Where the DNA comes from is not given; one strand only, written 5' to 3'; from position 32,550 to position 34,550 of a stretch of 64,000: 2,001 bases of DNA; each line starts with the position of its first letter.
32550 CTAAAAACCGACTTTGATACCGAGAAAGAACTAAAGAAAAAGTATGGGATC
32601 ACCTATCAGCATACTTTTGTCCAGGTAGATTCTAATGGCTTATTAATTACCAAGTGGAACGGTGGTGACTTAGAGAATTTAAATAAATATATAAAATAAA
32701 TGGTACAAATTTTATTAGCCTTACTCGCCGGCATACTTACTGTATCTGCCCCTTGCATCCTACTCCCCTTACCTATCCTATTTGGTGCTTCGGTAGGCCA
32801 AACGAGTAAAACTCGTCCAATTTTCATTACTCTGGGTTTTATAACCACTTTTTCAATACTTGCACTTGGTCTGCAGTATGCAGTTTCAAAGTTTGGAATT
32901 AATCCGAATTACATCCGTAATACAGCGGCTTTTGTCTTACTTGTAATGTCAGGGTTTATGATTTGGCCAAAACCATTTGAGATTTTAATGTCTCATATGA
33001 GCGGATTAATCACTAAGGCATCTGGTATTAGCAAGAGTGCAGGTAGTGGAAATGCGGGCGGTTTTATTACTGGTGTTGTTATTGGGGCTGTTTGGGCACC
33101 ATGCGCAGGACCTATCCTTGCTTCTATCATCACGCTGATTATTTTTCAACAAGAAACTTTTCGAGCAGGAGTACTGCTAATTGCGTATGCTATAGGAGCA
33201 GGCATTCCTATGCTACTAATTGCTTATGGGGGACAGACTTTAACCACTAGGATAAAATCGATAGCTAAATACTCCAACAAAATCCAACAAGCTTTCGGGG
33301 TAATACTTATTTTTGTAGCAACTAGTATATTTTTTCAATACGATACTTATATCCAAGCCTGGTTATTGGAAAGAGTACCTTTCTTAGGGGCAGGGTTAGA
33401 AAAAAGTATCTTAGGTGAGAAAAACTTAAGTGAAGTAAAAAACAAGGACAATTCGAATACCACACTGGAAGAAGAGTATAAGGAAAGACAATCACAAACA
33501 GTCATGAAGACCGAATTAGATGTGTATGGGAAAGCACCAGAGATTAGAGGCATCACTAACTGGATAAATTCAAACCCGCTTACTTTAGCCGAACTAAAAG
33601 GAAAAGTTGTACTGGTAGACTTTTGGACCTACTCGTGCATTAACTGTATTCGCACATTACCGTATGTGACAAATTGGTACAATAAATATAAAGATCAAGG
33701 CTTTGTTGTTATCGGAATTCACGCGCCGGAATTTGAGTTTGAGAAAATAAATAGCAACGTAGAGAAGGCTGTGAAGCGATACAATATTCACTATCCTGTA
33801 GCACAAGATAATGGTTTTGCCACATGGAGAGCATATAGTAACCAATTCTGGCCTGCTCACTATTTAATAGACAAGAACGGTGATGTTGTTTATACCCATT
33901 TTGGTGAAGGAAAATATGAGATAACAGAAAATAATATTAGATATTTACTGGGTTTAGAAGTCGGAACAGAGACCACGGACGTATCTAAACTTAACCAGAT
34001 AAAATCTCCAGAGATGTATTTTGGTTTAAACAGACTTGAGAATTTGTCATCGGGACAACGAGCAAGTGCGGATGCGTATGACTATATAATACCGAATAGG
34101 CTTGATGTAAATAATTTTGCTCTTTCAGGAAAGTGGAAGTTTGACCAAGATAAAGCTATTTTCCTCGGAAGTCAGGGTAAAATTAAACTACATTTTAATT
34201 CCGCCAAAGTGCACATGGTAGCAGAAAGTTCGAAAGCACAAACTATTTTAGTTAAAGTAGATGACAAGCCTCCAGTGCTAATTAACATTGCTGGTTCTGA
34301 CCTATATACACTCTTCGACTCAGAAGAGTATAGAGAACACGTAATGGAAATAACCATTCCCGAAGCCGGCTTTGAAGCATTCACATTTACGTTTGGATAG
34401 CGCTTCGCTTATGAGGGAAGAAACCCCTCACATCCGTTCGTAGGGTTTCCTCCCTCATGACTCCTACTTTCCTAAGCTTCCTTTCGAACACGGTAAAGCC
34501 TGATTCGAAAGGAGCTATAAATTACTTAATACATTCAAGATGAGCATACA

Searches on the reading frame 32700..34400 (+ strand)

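Call 64: search_protein_families(library=pfam, proteins=[window:32700-34400:+], max_evalue=0.00001)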
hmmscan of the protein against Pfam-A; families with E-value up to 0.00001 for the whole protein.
window:32700-34400:+ (566 aa): 6 families
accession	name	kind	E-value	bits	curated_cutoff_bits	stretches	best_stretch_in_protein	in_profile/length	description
PF17991.7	Thioredoxin_10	-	3.2e-28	99.5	27.1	1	436-566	1-142/142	Thioredoxin like C-terminal domain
PF08534.16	Redoxin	-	1.9e-16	60.6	26.6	1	290-416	17-147/148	Redoxin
PF02683.22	DsbD_TM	-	4e-14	52.9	27.1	1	3-210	4-214/219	Cytochrome C biogenesis protein transmembrane domain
PF00578.27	AhpC-TSA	-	1.4e-13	51.3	26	1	291-398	15-123/124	AhpC/TSA family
PF13905.12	Thioredoxin_8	-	7e-11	42.8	27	1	301-396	1-94/94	Thioredoxin-like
PF13386.12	DsbD_2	-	1.6e-06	28.6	24.9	1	7-206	2-196/199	Cytochrome C biogenesis protein transmembrane region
